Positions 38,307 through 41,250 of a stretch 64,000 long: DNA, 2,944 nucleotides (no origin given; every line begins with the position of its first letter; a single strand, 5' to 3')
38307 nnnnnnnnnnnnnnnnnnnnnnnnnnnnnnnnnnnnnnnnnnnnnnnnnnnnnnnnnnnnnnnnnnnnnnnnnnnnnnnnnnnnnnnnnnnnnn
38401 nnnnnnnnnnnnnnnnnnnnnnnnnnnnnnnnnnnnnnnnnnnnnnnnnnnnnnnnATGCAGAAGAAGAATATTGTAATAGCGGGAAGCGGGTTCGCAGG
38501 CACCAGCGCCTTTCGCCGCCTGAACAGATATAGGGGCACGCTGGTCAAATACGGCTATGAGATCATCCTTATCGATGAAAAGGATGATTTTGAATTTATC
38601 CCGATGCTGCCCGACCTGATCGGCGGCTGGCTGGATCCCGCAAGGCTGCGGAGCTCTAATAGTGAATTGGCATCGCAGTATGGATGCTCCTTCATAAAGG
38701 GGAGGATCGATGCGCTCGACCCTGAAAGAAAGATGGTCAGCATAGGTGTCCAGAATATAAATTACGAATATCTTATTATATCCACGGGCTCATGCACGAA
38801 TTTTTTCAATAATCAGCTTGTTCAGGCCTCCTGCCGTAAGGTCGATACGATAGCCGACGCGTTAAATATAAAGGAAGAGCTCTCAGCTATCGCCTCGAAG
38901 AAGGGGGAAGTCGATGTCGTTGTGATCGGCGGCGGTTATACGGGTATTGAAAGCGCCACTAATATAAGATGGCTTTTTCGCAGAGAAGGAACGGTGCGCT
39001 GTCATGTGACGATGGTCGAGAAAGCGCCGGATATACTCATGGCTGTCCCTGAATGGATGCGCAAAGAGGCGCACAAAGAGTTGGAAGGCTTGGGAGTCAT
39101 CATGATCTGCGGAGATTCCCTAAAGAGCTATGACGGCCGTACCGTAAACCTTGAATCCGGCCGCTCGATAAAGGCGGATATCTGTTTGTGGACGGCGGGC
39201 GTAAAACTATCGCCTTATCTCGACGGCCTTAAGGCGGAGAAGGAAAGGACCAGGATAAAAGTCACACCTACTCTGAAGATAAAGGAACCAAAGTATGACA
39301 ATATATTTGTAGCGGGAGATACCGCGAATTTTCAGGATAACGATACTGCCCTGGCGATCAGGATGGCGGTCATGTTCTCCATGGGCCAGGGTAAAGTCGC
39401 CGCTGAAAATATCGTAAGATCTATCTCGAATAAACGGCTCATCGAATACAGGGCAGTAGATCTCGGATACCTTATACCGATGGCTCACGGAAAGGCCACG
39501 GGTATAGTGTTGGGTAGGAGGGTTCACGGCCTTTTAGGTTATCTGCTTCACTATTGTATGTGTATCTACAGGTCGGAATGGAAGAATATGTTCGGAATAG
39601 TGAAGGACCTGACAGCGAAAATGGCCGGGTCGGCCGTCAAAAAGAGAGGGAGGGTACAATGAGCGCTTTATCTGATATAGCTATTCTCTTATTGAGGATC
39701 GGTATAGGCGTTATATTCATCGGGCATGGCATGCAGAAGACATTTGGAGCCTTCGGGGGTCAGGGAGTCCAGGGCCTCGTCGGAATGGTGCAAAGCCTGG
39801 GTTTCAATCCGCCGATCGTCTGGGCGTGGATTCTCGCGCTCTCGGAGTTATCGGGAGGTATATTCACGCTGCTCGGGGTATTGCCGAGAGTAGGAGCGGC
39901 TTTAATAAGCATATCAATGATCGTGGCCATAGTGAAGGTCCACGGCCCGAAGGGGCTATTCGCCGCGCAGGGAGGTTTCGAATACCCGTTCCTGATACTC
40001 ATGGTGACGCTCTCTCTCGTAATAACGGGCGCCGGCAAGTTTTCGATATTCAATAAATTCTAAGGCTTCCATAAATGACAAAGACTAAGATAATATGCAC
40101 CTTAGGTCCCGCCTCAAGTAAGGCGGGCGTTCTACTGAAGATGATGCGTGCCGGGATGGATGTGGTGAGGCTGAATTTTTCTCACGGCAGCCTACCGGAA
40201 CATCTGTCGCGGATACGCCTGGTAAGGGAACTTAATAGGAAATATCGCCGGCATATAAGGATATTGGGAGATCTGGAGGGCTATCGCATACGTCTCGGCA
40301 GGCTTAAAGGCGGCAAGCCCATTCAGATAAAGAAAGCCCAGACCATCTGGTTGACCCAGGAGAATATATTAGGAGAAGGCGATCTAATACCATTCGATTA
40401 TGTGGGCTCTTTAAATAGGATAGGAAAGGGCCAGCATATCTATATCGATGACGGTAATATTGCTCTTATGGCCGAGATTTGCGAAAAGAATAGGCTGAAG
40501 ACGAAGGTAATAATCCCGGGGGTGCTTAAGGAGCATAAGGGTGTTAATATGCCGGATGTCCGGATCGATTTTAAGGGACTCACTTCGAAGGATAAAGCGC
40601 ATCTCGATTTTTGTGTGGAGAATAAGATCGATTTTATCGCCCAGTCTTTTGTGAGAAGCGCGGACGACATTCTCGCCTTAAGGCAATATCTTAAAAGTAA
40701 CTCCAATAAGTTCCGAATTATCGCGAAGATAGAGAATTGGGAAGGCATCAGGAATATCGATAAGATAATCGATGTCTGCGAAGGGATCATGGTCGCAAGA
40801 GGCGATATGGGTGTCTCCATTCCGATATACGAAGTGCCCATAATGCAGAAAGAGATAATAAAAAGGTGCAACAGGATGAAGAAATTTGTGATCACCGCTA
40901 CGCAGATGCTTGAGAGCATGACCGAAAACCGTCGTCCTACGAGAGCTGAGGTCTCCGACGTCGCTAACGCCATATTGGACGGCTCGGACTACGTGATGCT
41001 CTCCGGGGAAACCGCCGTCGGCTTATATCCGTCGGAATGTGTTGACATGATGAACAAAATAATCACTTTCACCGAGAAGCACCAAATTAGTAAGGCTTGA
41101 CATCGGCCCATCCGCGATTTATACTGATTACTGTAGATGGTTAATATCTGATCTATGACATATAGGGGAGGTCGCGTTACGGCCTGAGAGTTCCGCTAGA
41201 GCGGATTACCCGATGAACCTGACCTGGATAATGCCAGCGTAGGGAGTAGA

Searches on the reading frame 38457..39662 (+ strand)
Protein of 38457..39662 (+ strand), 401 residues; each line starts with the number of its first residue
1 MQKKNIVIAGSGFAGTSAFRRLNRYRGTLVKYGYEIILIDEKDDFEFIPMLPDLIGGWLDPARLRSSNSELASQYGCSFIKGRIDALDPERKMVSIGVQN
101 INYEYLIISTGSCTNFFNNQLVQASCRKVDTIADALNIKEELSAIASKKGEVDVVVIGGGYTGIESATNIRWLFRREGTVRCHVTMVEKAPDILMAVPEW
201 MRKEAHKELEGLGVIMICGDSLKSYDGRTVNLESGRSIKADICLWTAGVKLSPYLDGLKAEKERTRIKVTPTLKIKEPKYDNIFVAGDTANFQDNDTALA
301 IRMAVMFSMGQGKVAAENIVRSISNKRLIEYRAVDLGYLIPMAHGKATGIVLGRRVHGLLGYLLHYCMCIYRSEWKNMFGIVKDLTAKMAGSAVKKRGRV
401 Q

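Call 39: search_protein_families(library=pfam, proteins=[window:38457-39662:+], max_evalue=0.00001)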
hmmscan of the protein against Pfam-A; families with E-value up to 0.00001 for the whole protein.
window:38457-39662:+ (401 aa): 3 families
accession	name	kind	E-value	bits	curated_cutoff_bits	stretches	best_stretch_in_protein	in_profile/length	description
PF07992.20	Pyr_redox_2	-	9.8e-36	124.1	26.1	1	5-294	2-278/291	Pyridine nucleotide-disulphide oxidoreductase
PF00070.33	Pyr_redox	-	2.9e-09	37.8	22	1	154-229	2-70/82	Pyridine nucleotide-disulphide oxidoreductase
PF01266.30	DAO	-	3.7e-08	33.7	27.9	0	56-119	143-211/353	FAD dependent oxidoreductase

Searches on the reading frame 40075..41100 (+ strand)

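Call 39: search_protein_families(library=pfam, proteins=[window:40075-41100:+], max_evalue=0.00001)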
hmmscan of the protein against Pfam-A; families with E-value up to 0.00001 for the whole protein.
window:40075-41100:+ (341 aa): 1 family
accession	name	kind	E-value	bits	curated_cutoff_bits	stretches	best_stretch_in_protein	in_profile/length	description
PF00224.27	PK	-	5.2e-116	387.7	30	1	2-323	2-328/328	Pyruvate kinase, barrel domain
